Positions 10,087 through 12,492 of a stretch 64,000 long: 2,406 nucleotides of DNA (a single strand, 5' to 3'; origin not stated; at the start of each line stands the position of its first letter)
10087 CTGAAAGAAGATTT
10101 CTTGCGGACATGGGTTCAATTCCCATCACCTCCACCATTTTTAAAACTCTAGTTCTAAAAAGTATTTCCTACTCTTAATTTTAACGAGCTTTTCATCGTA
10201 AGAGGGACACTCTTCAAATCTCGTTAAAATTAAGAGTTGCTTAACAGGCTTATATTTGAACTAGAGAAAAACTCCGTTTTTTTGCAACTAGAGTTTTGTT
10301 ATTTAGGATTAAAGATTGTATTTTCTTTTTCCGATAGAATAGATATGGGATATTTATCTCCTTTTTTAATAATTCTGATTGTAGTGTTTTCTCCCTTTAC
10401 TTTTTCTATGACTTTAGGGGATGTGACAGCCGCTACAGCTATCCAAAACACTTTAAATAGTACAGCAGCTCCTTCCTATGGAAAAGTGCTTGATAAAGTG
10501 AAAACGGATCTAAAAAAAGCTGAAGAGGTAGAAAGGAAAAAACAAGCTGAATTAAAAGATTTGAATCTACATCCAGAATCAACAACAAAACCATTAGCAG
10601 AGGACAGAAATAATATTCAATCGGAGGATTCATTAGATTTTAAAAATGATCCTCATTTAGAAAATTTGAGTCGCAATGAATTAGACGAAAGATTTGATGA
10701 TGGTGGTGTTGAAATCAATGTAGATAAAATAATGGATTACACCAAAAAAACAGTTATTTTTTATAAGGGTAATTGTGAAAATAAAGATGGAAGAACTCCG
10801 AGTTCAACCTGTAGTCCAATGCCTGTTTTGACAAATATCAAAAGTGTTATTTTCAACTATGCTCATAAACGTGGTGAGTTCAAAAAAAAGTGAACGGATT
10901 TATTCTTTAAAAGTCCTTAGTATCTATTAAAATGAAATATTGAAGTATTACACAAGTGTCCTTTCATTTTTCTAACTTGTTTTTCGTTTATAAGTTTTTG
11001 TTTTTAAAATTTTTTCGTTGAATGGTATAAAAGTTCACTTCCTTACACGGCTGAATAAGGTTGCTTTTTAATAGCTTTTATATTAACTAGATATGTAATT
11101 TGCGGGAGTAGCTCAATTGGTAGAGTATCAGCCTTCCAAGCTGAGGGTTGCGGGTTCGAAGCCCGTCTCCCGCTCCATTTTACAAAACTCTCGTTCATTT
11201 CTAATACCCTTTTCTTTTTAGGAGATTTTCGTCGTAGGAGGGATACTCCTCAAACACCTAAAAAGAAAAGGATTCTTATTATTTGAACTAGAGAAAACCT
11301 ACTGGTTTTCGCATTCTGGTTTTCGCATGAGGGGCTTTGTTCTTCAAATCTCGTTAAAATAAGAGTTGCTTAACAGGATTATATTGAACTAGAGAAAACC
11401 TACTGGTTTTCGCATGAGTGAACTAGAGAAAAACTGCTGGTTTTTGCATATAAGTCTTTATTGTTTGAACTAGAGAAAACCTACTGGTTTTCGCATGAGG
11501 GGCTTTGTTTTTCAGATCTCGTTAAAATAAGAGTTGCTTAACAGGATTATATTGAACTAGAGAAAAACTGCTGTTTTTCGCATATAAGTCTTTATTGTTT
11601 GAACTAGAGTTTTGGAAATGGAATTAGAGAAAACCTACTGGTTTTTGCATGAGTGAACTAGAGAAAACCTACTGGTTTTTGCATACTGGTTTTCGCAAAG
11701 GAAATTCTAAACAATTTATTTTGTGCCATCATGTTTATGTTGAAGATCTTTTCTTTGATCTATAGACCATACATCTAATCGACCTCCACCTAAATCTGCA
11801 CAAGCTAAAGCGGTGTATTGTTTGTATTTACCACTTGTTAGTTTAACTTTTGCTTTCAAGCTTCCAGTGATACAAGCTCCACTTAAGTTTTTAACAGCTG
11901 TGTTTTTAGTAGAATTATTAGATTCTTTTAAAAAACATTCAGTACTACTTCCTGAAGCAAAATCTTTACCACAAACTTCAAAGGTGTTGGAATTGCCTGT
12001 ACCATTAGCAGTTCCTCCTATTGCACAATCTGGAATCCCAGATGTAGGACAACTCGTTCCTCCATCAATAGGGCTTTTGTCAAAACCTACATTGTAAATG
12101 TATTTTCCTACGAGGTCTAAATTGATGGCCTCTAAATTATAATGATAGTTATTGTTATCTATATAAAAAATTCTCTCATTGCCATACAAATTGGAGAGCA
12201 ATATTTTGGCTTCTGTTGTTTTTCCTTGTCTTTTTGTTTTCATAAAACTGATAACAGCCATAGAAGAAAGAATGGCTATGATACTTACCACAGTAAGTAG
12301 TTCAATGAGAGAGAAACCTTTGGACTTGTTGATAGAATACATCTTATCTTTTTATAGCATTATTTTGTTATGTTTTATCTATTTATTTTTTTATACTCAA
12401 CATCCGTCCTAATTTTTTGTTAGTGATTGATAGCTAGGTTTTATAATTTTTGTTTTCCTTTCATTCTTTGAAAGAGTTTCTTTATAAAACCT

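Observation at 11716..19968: Pilin-like operon whose PilX-type anchored member is a 1494-aa double RCC1-propeller protein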

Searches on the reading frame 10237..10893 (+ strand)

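Call 3: search_protein_families(library=pfam, proteins=[window:10237-10893:+], max_evalue=1)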
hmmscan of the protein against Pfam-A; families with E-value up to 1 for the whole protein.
window:10237-10893:+ (218 aa): 1 family
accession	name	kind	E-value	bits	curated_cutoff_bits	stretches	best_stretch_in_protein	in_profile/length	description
PF04954.18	SIP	-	0.16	12.9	26.3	1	60-128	7-75/119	Siderophore-interacting protein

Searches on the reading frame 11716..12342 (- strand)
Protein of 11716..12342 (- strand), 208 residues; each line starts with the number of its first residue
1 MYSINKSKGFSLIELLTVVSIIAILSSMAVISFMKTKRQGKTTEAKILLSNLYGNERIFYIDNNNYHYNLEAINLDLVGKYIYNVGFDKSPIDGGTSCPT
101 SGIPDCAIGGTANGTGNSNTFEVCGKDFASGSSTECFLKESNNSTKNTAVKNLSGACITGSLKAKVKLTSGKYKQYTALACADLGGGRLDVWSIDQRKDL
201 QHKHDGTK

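Call 3: search_protein_families(library=pfam, proteins=[window:11716-12342:-], max_evalue=1)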
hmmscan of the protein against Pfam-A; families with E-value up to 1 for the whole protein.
window:11716-12342:- (208 aa): 1 family
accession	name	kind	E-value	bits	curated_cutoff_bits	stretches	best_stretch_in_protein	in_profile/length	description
PF07963.17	N_methyl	-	3.6e-07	29.9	21.2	1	5-29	2-26/27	Prokaryotic N-terminal methylation motif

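Call 4: search_protein_families(library=ncbifam, proteins=[window:11716-12342:-], max_evalue=1)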
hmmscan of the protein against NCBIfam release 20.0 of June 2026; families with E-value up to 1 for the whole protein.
window:11716-12342:- (208 aa): 13 families
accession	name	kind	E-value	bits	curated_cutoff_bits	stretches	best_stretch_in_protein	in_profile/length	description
NF041775.1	typeIV_PilA_Myxo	equivalog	2.4e-10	40.8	400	1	6-68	9-71/214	type IV pilin protein PilA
TIGR02532.1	IV_pilin_GFxxxE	domain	5.8e-07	29.1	16.3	1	8-30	2-24/24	prepilin-type N-terminal cleavage/methylation domain-containing protein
TIGR01708.2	typeII_sec_gspH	equivalog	1.2e-06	28.6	80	1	7-43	1-37/169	type II secretion system minor pseudopilin GspH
NF007862.0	PRK10574.1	equivalog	1.2e-05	25.5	138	1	5-36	2-33/145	prepilin peptidase-dependent pilin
TIGR01710.1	typeII_sec_gspG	equivalog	4.3e-05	23.5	88.85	1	8-71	1-64/134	type II secretion system major pseudopilin GspG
NF007800.0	PRK10506.1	equivalog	0.00016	21.6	158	1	3-42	4-43/163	prepilin peptidase-dependent protein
NF041013.1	T4P_ComGE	equivalog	0.00086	19.4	49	1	5-46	1-42/83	competence type IV pilus minor pilin ComGE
NF040999.1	pilin_ComGC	equivalog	0.0038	17.4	75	1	8-64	2-58/84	competence type IV pilus major pilin ComGC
NF040982.1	ComGD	equivalog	0.0099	16.3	70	1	8-39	2-33/139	competence type IV pilus minor pilin ComGD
TIGR02596.1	TIGR02596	subfamily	0.12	12.4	70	1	10-36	1-30/196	Verru_Chthon cassette protein D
NF047827.1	T3SSXpsH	equivalog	0.14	11.9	160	1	8-34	1-27/145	type II secretion system protein XpsH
TIGR01707.1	gspI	equivalog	0.18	12.3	44.35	1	9-41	1-32/101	type II secretion system minor pseudopilin GspI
TIGR02599.1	TIGR02599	subfamily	0.2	10.8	256.5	1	9-46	1-38/361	Verru_Chthon cassette protein C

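Call 64: search_solved_structures(query=window:11716-12342:-, max_evalue=1)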
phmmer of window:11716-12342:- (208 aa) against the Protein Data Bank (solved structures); distinct sequences matched with E-value up to 1: 14.
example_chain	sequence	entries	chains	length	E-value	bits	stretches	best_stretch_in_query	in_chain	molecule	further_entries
8tj2_C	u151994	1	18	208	2.8e-06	30.4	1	10-68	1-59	Type IV major pilin protein PilA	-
6xxd_A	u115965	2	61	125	9.9e-06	28.6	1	10-98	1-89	PilA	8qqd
9egp_A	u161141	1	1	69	2.2e-05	27.4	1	4-66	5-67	Geopilin domain 1 protein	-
7tgg_A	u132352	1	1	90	0.00086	22.2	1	4-55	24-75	Geopilin domain 1 protein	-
5kua_A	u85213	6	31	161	0.02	17.8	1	10-92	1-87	pilin | Neisseria meningitidis PilE variant SB-GATDH | Neisseria meningitidis PilE, SB-DATDH variant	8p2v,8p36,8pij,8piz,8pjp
8p3b_A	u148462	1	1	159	0.036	16.9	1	10-90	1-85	Fimbrial protein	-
2hi2_A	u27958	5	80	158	0.039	16.8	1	10-87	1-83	Fimbrial protein | PilA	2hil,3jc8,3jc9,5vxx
1ay2_A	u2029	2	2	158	0.06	16.2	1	10-87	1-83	TYPE 4 PILIN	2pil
2m7g_A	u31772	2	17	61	0.069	16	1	10-64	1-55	Geopilin domain 1 protein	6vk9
9laa_A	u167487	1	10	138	0.15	15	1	6-34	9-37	Type IV pilin protein PilA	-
5wda_A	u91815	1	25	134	0.38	13.6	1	10-68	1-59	General secretion pathway protein G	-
3iq1_A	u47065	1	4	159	0.73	12.7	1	47-72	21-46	DPS family protein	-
9lab_B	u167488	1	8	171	0.77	12.6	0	6-45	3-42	MSHA major pilin subunit MshA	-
6gv9_A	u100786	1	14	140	0.97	12.3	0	10-43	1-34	Prepilin peptidase-dependent protein D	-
